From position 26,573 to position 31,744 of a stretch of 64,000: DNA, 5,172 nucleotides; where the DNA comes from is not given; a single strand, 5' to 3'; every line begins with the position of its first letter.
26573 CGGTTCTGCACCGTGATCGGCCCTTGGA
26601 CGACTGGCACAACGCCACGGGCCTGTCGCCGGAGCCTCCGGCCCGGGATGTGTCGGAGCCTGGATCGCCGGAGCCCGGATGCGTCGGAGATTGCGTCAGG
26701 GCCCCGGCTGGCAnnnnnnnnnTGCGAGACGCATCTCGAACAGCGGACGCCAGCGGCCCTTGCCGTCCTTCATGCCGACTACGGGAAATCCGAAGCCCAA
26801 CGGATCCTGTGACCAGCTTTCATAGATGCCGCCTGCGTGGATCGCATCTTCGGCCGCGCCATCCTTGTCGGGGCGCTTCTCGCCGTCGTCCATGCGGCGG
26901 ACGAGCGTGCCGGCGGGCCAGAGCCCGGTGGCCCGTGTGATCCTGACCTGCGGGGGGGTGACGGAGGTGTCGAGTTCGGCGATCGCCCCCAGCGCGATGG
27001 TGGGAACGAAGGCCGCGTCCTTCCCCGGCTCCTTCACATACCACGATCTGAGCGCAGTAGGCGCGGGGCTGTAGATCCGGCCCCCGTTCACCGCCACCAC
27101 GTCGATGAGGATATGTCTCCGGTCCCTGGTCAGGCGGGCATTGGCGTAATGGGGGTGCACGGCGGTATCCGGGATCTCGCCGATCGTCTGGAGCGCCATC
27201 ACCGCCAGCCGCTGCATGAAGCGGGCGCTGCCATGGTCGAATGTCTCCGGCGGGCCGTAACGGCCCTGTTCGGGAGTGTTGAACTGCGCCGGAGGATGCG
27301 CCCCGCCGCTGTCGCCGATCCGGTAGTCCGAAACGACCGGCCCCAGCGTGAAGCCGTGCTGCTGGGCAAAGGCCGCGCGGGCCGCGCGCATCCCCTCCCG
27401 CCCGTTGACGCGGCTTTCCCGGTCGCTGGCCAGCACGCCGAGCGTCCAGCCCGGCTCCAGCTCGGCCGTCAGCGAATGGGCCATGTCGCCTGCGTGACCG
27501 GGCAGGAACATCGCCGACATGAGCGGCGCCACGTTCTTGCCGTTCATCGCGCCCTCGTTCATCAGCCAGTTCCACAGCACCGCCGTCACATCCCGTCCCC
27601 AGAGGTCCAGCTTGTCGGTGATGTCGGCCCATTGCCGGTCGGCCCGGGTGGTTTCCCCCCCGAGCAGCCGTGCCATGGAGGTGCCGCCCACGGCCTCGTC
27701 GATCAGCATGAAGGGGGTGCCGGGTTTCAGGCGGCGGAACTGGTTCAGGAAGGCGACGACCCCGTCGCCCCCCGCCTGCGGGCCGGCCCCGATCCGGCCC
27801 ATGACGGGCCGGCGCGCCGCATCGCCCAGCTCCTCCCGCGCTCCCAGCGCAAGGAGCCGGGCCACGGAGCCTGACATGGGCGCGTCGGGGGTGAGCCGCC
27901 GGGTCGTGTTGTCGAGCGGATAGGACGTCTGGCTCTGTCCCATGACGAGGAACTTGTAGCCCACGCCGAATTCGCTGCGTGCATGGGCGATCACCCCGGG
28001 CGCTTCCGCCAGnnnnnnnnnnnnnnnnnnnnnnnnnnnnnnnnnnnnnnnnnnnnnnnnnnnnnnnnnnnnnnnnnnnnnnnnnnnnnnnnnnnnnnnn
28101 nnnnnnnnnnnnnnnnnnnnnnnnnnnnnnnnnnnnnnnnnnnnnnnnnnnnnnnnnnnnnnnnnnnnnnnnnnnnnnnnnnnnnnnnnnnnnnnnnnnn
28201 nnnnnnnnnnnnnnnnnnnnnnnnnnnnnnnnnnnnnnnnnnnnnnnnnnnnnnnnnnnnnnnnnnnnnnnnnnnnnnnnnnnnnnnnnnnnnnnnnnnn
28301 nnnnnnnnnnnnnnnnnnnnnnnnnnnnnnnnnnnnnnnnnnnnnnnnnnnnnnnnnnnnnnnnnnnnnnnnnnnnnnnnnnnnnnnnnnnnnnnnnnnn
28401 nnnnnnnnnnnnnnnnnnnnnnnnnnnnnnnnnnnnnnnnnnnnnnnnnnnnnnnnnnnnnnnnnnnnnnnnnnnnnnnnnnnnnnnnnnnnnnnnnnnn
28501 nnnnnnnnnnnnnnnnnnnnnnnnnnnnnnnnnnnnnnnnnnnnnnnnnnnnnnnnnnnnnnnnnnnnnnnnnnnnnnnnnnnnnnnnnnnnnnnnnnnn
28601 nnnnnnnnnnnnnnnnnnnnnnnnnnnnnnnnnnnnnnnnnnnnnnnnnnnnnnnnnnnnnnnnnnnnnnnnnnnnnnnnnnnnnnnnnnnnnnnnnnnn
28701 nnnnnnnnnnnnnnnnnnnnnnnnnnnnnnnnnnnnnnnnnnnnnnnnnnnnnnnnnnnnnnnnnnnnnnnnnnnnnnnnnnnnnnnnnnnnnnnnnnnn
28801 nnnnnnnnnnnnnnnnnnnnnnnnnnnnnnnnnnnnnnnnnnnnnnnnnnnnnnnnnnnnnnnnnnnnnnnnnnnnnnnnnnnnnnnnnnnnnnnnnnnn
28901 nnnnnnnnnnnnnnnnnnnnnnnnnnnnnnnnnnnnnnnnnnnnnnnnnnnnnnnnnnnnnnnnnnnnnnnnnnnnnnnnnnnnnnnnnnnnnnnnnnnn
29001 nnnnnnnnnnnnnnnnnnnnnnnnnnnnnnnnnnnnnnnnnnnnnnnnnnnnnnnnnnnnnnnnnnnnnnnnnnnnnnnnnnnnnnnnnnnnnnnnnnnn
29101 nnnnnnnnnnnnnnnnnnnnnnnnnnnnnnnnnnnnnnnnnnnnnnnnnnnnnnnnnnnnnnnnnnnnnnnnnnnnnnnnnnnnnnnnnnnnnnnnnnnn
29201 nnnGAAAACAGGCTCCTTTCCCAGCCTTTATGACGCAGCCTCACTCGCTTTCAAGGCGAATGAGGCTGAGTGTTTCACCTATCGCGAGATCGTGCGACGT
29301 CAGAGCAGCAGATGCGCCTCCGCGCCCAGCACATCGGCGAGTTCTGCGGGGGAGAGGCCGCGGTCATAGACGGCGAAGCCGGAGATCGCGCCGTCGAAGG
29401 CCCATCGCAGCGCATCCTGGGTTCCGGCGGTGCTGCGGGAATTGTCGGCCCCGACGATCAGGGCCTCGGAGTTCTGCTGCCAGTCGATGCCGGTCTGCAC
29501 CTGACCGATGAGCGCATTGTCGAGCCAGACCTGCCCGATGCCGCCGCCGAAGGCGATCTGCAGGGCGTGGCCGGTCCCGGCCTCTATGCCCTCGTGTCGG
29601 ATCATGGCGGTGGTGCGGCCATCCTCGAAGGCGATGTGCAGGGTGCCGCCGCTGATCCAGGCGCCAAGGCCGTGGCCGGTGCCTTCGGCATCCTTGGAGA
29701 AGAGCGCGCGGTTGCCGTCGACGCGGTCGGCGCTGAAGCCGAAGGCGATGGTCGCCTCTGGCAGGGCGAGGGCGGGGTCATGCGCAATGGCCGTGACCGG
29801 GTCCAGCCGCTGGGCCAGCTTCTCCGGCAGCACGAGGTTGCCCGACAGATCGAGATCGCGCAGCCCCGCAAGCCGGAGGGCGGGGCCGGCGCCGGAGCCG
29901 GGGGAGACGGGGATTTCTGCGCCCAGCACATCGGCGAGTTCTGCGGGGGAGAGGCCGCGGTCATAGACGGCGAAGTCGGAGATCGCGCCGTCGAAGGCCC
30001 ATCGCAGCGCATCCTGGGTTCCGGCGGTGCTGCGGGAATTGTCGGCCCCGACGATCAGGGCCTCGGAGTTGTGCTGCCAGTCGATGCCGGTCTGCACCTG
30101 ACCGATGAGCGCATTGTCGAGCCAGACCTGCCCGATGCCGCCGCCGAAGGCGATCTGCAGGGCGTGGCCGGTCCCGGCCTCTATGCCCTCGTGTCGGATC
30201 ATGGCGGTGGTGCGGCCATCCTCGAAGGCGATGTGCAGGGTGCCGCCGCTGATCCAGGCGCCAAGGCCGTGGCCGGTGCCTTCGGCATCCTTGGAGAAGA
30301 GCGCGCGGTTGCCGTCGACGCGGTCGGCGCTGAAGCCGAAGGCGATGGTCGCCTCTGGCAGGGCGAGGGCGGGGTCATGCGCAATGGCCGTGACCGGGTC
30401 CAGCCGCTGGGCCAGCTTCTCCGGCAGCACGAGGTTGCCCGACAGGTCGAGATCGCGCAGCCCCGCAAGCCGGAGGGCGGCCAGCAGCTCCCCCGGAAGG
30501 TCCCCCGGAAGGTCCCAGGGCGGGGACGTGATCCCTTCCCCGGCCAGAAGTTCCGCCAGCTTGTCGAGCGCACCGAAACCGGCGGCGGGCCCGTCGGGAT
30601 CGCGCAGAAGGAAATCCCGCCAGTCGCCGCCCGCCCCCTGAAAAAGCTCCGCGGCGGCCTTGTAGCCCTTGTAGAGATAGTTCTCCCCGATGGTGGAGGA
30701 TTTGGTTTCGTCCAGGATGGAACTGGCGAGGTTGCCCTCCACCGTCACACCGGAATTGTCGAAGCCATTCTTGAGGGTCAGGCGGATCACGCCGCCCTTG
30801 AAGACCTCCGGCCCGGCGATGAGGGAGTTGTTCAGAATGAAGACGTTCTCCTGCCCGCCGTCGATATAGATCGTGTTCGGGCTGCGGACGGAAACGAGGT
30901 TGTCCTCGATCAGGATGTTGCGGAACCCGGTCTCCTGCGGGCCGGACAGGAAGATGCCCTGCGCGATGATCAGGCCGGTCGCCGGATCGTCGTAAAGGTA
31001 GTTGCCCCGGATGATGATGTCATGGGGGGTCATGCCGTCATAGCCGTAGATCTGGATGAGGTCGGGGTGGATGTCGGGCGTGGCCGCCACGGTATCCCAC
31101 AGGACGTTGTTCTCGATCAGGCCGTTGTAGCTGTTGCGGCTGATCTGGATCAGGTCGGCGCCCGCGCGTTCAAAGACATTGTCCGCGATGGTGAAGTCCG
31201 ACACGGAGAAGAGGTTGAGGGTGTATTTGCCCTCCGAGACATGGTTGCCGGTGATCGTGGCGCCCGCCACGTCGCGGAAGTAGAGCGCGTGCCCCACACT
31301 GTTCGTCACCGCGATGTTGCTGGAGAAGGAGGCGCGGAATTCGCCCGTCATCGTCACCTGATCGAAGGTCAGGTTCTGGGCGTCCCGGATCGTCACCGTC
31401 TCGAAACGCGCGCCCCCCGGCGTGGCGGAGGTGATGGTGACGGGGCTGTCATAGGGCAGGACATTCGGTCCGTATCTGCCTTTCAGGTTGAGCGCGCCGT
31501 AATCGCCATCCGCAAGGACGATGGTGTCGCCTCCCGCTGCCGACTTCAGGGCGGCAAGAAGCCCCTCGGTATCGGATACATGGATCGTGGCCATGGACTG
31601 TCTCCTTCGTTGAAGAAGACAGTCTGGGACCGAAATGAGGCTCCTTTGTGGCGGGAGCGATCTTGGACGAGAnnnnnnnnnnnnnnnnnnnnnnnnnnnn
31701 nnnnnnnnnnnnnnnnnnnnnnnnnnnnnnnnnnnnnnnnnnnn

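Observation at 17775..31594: Two paralogous two-gene modules (large SGNH/SASA-like protein + beta-helix/LamG protein) bracketing manC and an acetyltransferase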

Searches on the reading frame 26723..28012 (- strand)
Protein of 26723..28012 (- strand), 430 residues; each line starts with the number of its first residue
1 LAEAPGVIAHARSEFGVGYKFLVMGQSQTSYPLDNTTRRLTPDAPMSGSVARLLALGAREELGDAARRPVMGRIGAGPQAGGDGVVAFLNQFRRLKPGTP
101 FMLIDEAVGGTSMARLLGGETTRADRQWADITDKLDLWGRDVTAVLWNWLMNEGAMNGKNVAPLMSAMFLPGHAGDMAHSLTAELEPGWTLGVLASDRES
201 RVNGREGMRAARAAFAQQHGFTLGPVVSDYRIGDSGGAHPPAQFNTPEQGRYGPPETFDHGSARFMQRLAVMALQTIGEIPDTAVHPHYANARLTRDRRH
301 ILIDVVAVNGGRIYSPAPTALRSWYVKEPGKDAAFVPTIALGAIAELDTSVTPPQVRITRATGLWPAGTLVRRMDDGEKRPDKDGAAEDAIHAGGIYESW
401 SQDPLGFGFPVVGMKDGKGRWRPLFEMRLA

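Call 45: search_solved_structures(query=A2, max_evalue=10, show_alignments=4)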
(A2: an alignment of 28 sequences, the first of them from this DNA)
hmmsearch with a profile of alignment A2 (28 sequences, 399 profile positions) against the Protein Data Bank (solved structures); distinct sequences matched with E-value up to 10: 1.
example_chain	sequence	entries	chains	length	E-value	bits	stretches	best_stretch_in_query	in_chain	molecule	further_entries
9ega_A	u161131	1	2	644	1.4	11.1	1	17-114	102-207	Sialate O-acetylesterase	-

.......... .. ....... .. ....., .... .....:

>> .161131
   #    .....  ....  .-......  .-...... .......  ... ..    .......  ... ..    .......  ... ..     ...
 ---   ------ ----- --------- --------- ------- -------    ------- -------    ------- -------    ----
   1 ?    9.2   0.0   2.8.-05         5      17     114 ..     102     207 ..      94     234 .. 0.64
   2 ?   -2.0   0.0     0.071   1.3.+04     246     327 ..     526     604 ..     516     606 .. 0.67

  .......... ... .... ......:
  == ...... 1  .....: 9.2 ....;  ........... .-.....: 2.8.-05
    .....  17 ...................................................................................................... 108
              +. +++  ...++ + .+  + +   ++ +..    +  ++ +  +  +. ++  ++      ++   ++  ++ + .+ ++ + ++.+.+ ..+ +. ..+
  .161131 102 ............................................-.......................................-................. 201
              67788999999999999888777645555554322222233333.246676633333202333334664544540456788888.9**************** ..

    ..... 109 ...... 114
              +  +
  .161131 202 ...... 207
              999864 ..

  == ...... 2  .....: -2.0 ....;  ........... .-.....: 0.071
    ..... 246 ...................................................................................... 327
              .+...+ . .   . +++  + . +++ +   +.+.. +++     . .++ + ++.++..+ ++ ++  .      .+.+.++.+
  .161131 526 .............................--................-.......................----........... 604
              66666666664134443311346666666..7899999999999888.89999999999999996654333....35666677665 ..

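Call 46: search_protein_families(library=pfam, alignment_id=A2, max_evalue=1)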
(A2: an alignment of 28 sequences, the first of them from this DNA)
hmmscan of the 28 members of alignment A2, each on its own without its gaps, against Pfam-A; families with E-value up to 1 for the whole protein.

A. member 1, seq(430 aa): 1 family
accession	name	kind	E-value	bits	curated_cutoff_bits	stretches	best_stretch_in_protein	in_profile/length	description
PF03629.24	SASA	-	0.013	15.5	24.8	1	21-147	5-125/226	Carbohydrate esterase, sialic acid-specific acetylesterase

B. families by the number of members that match (of 28 scanned): 6 families
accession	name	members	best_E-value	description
PF02012.26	BNR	3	0.019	BNR/Asp-box repeat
PF03629.24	SASA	2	0.0067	Carbohydrate esterase, sialic acid-specific acetylesterase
PF24316.1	Tli3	1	0.0095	T6SS Tli3 immunity protein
PF24612.2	Ig_TgrO1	1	0.08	TgrO1-like, immunoglobulin-like domain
PF03174.19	CHB_HEX_C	1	0.15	Chitobiase/beta-hexosaminidase C-terminal domain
PF25607.1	DUF7939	1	0.23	Domain of unknown function (DUF7939)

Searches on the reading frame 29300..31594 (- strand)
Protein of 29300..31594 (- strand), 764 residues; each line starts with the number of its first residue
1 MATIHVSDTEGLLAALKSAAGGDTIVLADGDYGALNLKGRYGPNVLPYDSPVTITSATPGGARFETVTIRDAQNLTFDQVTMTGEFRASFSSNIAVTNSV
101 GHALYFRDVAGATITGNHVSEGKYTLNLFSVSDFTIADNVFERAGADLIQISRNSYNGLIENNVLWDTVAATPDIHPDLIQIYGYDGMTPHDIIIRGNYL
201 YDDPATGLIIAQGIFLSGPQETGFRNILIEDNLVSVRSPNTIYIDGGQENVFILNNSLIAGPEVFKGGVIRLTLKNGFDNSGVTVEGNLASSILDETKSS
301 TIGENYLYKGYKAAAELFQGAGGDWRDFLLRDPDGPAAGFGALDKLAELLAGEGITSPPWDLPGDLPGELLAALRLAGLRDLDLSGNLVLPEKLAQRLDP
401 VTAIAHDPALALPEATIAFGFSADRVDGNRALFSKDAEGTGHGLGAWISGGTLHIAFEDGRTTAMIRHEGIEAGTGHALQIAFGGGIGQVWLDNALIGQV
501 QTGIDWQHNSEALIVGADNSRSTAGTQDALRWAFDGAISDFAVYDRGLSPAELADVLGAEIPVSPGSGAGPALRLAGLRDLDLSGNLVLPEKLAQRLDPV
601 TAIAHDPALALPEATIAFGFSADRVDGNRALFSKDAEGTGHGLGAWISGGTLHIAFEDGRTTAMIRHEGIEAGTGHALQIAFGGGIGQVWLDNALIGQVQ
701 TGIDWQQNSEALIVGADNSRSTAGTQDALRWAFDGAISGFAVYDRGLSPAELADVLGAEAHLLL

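Call 9: search_protein_families(library=pfam, proteins=[window:29300-31594:-], max_evalue=0.1)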
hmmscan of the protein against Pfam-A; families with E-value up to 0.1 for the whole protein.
window:29300-31594:- (764 aa): 4 families
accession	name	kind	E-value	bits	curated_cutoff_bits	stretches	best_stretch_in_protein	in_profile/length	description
PF13229.12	Beta_helix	-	6.4e-10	39.3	25.9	1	92-257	14-157/158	Right handed beta helix region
PF13385.13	Laminin_G_3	-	1.4e-09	38.7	27.6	2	408-554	12-151/151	Concanavalin A-like lectin/glucanases superfamily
PF05048.19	NosD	-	4e-06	26.9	23.6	1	93-168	31-103/212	Periplasmic copper-binding protein (NosD)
PF14592.12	Chondroitinas_B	-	0.00087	18.8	24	0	6-64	1-56/426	Chondroitinase B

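Call 13: search_protein_families(library=ncbifam, proteins=[window:29300-31594:-], max_evalue=0.1)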
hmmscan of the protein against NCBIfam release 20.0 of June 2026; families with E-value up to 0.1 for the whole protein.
window:29300-31594:- (764 aa): 1 family
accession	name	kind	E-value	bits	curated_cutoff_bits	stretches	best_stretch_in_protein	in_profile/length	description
TIGR04247.1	NosD_copper_fam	subfamily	0.02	13.5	300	0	96-166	214-283/377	nitrous oxide reductase family maturation protein NosD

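Call 15: search_solved_structures(query=window:29300-31594:-, max_evalue=1, show_alignments=2)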
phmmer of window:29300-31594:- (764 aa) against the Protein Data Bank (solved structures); distinct sequences matched with E-value up to 1: 1.
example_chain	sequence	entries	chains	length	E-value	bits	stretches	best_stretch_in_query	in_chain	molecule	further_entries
8rex_E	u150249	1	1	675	0.37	12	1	222-299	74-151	Transforming growth factor beta activator LRRC32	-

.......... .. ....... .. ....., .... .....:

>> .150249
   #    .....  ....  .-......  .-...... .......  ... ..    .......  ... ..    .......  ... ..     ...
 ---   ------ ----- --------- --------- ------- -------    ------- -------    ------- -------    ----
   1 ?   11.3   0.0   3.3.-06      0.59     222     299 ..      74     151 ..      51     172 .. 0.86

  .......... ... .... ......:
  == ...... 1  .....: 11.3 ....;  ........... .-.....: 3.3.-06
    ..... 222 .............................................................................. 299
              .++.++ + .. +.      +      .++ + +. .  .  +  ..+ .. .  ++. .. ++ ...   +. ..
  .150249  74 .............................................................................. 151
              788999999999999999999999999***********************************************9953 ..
